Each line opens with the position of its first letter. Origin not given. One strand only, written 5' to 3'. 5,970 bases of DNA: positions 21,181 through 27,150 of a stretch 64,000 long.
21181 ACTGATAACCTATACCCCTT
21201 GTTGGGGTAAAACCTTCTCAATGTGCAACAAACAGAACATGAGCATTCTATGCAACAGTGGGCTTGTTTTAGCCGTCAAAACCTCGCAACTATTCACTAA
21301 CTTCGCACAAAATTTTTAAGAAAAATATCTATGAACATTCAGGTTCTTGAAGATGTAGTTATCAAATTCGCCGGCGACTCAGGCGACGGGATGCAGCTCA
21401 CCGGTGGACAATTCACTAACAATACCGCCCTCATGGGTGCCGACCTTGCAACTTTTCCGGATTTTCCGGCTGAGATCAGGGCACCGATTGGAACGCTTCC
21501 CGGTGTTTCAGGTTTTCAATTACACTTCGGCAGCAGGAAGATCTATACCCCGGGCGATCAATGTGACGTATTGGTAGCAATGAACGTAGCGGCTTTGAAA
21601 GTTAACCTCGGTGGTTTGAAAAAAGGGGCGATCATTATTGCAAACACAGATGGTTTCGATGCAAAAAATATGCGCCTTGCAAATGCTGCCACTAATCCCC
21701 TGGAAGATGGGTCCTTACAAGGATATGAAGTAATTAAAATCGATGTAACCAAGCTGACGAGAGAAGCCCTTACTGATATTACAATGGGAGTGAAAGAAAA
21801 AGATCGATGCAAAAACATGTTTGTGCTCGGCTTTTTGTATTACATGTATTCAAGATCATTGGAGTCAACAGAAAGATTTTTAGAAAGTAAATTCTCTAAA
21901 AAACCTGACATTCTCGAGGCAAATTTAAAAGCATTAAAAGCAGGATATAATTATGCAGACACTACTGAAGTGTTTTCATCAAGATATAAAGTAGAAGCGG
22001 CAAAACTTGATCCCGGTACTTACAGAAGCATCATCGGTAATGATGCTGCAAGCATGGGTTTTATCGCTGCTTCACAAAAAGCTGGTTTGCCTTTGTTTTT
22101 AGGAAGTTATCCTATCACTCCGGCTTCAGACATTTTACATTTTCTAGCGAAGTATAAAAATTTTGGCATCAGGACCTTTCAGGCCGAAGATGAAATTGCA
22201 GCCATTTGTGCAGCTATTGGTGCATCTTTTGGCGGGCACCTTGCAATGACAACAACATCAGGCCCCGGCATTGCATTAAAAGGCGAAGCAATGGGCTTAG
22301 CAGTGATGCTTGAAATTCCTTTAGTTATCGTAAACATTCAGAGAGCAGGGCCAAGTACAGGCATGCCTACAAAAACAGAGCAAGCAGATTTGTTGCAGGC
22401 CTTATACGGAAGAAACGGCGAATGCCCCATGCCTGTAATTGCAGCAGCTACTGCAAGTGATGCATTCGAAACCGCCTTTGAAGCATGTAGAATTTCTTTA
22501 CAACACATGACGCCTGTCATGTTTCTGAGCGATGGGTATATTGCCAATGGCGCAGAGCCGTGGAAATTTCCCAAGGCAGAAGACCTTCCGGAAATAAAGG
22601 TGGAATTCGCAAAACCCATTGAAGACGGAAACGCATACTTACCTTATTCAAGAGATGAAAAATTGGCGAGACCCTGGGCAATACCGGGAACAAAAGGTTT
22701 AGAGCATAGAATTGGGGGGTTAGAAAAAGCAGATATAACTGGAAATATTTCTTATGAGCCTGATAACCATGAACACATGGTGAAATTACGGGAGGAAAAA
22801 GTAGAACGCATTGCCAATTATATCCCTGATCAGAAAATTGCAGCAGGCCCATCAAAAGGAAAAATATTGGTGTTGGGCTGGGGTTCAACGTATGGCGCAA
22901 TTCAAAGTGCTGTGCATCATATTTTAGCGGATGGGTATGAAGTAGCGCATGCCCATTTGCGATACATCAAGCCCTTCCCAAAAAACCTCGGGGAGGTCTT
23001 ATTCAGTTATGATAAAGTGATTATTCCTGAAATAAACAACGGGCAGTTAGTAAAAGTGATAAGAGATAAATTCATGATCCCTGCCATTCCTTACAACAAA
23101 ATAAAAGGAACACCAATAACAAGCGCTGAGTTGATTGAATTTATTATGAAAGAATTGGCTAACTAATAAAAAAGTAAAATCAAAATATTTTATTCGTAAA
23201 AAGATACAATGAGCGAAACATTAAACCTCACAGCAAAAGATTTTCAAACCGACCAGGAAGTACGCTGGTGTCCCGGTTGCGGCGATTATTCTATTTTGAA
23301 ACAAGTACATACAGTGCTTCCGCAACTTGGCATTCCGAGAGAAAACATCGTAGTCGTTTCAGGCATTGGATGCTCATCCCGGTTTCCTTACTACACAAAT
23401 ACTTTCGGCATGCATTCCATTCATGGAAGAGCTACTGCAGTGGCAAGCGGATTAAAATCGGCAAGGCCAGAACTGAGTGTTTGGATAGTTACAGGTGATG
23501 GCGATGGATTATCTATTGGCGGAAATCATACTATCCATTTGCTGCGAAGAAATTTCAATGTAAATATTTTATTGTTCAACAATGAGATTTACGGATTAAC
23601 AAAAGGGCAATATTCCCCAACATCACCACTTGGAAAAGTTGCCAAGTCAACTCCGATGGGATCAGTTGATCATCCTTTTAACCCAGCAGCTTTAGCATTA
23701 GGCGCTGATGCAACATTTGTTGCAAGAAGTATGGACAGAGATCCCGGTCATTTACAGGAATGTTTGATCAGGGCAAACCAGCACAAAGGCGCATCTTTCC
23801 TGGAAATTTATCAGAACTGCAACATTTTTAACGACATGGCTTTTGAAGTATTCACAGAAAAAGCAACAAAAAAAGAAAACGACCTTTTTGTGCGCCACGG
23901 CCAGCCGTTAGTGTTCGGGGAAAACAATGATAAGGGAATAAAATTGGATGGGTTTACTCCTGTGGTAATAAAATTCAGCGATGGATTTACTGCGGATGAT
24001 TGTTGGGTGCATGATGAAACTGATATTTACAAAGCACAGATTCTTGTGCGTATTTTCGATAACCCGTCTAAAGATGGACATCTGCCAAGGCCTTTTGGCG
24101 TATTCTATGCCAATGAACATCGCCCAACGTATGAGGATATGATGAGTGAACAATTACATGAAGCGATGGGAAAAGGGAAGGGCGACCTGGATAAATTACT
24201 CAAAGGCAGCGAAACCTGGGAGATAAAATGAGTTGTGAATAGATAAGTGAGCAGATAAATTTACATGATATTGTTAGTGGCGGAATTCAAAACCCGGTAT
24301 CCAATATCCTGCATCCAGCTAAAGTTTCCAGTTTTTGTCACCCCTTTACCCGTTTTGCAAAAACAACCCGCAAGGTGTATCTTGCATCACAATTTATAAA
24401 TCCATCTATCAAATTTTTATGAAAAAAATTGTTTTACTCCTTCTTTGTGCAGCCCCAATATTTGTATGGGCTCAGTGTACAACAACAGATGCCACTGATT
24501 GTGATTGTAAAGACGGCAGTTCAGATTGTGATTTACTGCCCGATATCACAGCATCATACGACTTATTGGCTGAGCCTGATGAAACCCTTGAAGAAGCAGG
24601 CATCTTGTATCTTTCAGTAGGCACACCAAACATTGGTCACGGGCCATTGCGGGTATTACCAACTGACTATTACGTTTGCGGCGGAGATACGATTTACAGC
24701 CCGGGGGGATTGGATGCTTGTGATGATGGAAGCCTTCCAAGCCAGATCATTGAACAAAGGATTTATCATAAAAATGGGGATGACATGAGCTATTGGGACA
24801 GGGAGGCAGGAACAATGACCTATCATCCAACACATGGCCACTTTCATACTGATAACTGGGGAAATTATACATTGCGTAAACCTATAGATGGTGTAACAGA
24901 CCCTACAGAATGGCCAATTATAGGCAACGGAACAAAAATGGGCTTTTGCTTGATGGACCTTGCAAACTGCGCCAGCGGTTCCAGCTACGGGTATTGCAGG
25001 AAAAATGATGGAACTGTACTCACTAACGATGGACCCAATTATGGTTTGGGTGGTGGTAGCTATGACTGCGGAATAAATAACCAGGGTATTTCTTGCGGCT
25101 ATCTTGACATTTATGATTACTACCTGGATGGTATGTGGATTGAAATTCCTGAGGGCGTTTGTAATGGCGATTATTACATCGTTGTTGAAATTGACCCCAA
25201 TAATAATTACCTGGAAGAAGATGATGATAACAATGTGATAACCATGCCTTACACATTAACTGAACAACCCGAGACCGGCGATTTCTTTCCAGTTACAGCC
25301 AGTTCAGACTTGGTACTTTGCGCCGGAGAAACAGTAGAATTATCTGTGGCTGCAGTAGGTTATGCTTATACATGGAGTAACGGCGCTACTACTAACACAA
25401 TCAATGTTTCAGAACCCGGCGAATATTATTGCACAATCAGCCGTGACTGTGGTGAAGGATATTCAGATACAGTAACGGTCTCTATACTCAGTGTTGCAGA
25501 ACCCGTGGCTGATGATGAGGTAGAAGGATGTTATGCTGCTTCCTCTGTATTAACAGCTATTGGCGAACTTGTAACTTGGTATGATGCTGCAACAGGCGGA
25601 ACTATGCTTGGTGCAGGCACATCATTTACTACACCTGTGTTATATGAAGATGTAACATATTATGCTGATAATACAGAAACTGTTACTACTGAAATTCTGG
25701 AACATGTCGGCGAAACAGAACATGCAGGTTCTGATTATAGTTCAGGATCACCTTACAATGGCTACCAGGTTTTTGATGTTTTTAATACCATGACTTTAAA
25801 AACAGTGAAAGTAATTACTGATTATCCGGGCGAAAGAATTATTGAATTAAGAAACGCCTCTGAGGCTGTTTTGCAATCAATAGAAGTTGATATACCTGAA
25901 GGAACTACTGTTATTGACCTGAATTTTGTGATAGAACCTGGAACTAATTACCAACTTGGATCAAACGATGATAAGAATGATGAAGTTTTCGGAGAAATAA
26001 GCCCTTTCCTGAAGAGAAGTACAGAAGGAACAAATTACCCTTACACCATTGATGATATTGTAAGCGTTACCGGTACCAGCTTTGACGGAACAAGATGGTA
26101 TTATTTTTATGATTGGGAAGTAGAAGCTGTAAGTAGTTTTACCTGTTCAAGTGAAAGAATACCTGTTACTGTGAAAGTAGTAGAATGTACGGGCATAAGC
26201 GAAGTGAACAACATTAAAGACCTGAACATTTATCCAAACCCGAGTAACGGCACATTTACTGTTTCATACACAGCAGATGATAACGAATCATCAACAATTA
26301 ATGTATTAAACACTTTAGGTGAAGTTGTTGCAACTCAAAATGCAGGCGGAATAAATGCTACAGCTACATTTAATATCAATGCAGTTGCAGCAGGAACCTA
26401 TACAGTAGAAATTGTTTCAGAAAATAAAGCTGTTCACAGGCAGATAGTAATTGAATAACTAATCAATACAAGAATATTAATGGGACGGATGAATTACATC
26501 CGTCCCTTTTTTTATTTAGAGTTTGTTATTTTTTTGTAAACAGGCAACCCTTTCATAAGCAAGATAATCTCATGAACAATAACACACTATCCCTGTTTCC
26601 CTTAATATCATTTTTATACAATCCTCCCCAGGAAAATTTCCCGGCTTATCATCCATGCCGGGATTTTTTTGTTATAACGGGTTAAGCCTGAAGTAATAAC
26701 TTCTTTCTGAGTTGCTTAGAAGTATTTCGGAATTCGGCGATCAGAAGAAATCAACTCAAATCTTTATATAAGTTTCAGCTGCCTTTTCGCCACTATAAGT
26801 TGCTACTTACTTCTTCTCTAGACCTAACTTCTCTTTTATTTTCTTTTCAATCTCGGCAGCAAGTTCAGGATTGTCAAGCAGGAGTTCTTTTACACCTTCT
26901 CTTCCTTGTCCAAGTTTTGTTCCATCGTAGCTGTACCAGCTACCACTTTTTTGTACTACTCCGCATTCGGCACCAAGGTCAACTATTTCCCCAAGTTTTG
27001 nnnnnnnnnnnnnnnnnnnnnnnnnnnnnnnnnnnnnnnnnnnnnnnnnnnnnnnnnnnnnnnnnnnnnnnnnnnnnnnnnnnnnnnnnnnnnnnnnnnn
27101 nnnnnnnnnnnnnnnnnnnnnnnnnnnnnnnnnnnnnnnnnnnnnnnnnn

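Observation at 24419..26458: T9SS-secreted multidomain protein with an animal-type lysyl oxidase (LOX) catalytic domain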

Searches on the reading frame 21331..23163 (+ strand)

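Call 54: search_protein_families(library=ncbifam, proteins=[window:21331-23163:+], max_evalue=1e-10)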
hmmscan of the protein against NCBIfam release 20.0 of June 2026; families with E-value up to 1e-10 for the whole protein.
window:21331-23163:+ (611 aa): 7 families
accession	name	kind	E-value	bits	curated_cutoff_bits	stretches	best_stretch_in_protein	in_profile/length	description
TIGR03710.1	OAFO_sf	subfamily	8.8e-199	661.7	482.75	1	8-603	1-559/561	2-oxoacid:acceptor oxidoreductase subunit alpha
NF041170.1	Oxoac_fdxalpha_Archa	equivalog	2.6e-76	257.3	800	1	130-607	138-621/636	2-oxoacid:ferredoxin oxidoreductase subunit alpha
NF006412.0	PRK08659.1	equivalog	2.8e-72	244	411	1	234-608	8-376/378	2-oxoacid:acceptor oxidoreductase subunit alpha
NF007206.0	PRK09627.1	equivalog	2.8e-56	191.1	579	1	250-605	18-372/375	2-oxoglutarate synthase subunit alpha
NF005507.0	PRK07119.1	subfamily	1e-41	143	399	1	236-608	9-348/352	3-methyl-2-oxobutanoate dehydrogenase subunit VorB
NF040682.1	PorA_Arch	equivalog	6.2e-16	58.3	550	1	245-552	12-303/387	pyruvate synthase subunit PorA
NF006232.0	PRK08366.1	equivalog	8.1e-16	57.6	646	0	256-340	27-114/394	2-ketoisovalerate ferredoxin oxidoreductase subunit alpha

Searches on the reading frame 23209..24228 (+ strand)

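Call 54: search_protein_families(library=ncbifam, proteins=[window:23209-24228:+], max_evalue=1e-10)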
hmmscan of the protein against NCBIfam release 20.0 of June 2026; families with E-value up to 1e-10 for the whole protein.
window:23209-24228:+ (340 aa): 6 families
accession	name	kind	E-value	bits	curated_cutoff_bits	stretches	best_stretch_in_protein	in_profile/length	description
NF008820.0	PRK11866.1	equivalog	2.6e-76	256.7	402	1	6-223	3-221/287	2-oxoacid ferredoxin oxidoreductase subunit beta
TIGR02177.1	PorB_KorB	subfamily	7.7e-76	255.3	261.9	1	19-225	2-209/286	2-oxoacid:acceptor oxidoreductase, beta subunit, pyruvate/2-ketoisovalerate family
NF041171.1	Oxoac_fdxbeta_Archa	equivalog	4.8e-69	232.9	423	1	18-222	3-207/296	2-oxoacid:ferredoxin oxidoreductase subunit beta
NF008821.0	PRK11869.1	equivalog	6.1e-61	205.8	438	1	13-218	9-215/286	2-oxoacid ferredoxin oxidoreductase subunit beta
NF007207.0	PRK09628.1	equivalog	4.6e-60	203.6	364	1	18-206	16-204/277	2-oxoglutarate ferredoxin oxidoreductase subunit beta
NF008819.1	PRK11865.1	equivalog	1.1e-11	44.6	405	1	19-205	19-213/300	pyruvate synthase subunit PorB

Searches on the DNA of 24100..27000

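Call 63: search_rna_families(source=window, start=24100, end=27000, threshold=evalue, max_evalue=1)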
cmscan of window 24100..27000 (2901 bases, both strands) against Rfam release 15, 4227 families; matches with E-value up to 1: 2.
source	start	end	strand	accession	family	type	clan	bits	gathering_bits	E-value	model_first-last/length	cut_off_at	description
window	26421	26517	+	RF00558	L20_leader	Cis-reg; leader;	-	25.1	58.7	0.056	1-127/127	no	Ribosomal protein L20 leader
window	26442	26541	-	RF02653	StyR-143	Gene; sRNA;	-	21.7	176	0.18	1-144/144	no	Salmonella enterica Typhi npcRNA 143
